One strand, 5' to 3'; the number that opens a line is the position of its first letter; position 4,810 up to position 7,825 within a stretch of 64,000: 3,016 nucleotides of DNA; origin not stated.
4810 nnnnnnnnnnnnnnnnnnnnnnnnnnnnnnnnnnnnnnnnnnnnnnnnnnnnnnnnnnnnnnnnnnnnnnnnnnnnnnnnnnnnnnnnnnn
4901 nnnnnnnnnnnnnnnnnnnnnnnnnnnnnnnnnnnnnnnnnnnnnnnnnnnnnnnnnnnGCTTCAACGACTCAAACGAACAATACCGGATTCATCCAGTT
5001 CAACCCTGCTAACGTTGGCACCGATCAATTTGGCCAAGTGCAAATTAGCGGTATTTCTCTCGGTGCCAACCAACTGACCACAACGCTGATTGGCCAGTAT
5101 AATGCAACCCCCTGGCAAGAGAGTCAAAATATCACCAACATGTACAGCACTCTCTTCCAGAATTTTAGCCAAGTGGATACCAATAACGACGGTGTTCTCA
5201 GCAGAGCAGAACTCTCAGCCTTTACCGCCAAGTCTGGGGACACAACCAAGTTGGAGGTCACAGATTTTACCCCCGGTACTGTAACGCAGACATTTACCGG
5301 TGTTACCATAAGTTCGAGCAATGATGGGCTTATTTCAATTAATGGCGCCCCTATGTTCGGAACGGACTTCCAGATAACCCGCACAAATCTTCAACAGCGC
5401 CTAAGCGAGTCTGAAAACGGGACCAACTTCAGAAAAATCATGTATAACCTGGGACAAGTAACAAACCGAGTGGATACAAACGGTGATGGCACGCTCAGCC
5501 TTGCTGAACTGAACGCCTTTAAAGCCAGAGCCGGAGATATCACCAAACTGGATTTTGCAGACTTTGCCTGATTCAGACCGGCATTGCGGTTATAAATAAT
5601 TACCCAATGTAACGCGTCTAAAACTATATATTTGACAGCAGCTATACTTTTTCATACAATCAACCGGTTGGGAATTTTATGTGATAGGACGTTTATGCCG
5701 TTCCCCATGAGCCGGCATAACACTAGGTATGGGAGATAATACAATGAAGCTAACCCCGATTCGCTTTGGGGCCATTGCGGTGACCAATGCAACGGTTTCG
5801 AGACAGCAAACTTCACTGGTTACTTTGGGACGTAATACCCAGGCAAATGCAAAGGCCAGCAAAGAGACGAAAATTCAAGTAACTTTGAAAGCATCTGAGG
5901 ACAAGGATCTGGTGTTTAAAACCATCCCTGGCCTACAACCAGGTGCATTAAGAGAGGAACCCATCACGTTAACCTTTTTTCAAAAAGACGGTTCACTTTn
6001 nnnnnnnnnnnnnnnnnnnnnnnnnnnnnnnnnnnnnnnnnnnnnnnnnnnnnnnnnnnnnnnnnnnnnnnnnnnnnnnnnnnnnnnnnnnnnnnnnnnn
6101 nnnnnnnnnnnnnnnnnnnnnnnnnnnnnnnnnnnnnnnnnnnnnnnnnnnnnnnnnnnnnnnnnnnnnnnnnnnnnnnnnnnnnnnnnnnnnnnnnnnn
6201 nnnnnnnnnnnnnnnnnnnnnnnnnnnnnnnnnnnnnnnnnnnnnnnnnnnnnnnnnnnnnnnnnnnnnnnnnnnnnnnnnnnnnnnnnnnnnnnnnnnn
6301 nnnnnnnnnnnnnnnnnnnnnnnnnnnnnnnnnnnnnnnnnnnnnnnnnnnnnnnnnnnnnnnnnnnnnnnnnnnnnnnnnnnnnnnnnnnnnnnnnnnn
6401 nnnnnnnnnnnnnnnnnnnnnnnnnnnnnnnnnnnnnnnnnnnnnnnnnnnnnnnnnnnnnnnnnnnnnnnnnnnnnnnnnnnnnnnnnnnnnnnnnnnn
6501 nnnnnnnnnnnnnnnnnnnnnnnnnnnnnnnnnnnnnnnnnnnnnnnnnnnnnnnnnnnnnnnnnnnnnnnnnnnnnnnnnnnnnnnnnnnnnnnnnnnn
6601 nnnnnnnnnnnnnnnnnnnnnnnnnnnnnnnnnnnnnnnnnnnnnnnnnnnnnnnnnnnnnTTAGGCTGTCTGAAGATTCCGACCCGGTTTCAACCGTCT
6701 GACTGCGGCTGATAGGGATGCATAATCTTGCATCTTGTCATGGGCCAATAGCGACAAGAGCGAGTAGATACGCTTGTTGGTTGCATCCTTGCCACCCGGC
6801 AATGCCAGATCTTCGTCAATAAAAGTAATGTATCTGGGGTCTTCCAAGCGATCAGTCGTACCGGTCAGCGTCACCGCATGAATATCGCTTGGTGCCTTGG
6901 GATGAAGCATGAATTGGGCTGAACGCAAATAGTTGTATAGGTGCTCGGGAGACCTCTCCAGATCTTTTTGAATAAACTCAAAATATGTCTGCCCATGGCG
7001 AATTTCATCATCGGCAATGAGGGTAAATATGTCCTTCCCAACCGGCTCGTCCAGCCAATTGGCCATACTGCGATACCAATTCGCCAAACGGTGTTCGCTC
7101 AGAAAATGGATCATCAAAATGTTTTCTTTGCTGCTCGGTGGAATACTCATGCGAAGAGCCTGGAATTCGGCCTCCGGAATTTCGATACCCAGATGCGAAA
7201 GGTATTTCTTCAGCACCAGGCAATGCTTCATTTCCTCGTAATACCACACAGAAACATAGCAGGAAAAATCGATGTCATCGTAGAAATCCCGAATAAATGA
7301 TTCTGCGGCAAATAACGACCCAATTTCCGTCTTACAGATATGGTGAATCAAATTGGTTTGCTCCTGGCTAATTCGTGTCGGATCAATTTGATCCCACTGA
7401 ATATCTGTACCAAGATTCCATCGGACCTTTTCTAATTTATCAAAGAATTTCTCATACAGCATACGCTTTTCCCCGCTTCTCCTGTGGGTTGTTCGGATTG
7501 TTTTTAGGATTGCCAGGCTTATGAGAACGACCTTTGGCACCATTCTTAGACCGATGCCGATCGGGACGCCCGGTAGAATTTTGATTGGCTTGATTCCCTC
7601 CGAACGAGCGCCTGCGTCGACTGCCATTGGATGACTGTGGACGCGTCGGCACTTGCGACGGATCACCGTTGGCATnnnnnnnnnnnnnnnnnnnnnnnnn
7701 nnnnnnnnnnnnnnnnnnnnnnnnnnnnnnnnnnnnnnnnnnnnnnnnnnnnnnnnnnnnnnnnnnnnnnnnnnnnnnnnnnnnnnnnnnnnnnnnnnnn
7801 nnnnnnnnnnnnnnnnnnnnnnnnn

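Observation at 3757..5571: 604-aa protein with four evenly spaced canonical EF-hand loops, each followed by a conserved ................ tail, plus a Pro/Thr linker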

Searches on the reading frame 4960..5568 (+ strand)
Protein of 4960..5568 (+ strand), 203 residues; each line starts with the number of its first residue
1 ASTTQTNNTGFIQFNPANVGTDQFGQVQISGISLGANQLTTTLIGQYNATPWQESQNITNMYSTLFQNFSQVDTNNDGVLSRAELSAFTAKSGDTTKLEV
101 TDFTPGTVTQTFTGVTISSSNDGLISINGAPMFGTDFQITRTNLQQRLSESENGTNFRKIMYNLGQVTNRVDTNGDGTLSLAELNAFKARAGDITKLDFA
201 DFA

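Call 45: predict_structure(alignment_id=A3)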
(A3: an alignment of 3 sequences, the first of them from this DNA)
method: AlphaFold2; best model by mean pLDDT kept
length: 203 residues; sequences in the alignment: 3
mean_pLDDT: 66.4   pTM: 0.57
mean pLDDT of the five models: 66.4, 66.2, 63.8, 61.5, 56.5
residues with pLDDT >= 90: 5; 70-90: 85; 50-70: 76; < 50: 37
segments of 3 or more residues with pLDDT < 50: 1-16, 32-40, 192-203
pLDDT, mean of each block of 10 residues (from residue 1): 28 46 57 40 54 77 89 88 83 83 86 80 72 66 79 67 65 65 63 45 40
secondary structure, 60 per line:
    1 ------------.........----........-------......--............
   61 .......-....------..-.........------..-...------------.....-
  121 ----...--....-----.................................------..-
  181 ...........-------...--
elements in order: E13-21 E26-33 E41-46 H49-67 H69-72 H82-90 E115-119 E125-127 E130-133 H141-171 H181-191

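Call 49: fold_search(model_id=the predicted structure, library=pdb)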
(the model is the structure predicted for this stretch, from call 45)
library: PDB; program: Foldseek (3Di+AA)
matches with E <= 10: 332; with E <= 0.001: 0
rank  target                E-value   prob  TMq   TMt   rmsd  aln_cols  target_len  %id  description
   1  4ds7_B                5.4e-02  0.66  0.23  0.30  14.0       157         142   19  Crystal structure of yeast calmodulin bound to the C-terminal fragment of spindle pole body protein Spc110 (released 2012-03-07)
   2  1ooj                  1.5e-01  0.72  0.29  0.40  10.8       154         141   17  Structural genomics of Caenorhabditis elegans : Calmodulin (released 2003-03-25)
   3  1up5_A                1.5e-01  0.44  0.23  0.30  11.8       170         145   15  Chicken Calmodulin (released 2005-03-24)
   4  4bw7_C                1.5e-01  0.41  0.23  0.30  12.7       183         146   15  Calmodulin in complex with strontium (released 2014-01-15)
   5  1osa                  1.6e-01  0.60  0.26  0.34  13.0       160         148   14  CRYSTAL STRUCTURE OF RECOMBINANT PARAMECIUM TETRAURELIA CALMODULIN AT 1.68 ANGSTROMS RESOLUTION (released 1993-10-31)
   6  4ds7_C                1.7e-01  0.41  0.23  0.31  11.6       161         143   17  Crystal structure of yeast calmodulin bound to the C-terminal fragment of spindle pole body protein Spc110 (released 2012-03-07)
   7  6u39_A                1.7e-01  0.28  0.19  0.29  19.4       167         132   15  2.4 Angstrom crystal structure of the D129G Ca-CaM:CaV1.2 IQ domain complex (released 2020-02-19)
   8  5e1k                  2.1e-01  0.41  0.23  0.31  12.9       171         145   12  Selenomethionine Ca2+-Calmodulin from Paramecium tetraurelia SAD data (released 2015-11-25)
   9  6u39_O                2.1e-01  0.21  0.19  0.28  19.5       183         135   12  2.4 Angstrom crystal structure of the D129G Ca-CaM:CaV1.2 IQ domain complex (released 2020-02-19)
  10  9l5m_A                2.1e-01  0.20  0.21  0.23  16.3       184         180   13  X-ray structure of sarcoplasmic Ca-binding protein (SCP), a calcium ion-binding protein from Pinctada fucata (released 2025-11-05)
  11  1rfj                  2.4e-01  0.57  0.30  0.39  11.1       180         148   14  Crystal Structure of Potato Calmodulin PCM6 (released 2004-06-29)
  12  4bw8_B                2.5e-01  0.44  0.25  0.33   9.7       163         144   15  Calmodulin with small bend in central helix (released 2014-01-15)
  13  1xa5                  2.5e-01  0.35  0.20  0.27  14.9       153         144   13  Structure of Calmodulin in complex with KAR-2, a bis-indol alkaloid (released 2004-12-21)
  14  1cll                  2.8e-01  0.35  0.23  0.31  11.9       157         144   17  CALMODULIN STRUCTURE REFINED AT 1.7 ANGSTROMS RESOLUTION (released 1993-10-31)
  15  6u39_E                2.8e-01  0.21  0.20  0.28  19.0       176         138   12  2.4 Angstrom crystal structure of the D129G Ca-CaM:CaV1.2 IQ domain complex (released 2020-02-19)
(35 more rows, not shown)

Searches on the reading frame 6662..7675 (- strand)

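Call 4: search_protein_families(library=pfam, proteins=[window:6662-7675:-], max_evalue=1)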
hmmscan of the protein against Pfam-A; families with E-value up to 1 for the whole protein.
window:6662-7675:- (337 aa): 3 families
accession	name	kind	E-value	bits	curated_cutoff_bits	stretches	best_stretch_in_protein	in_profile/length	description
PF03405.20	FA_desaturase_2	-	7.5e-05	22.2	22.7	1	205-247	176-218/325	Fatty acid desaturase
PF02915.23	Rubrerythrin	-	0.047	14.5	22.8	1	186-240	2-59/137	Rubrerythrin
PF04305.20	DUF455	-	0.099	12.6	34.3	0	147-262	105-230/247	Protein of unknown function (DUF455)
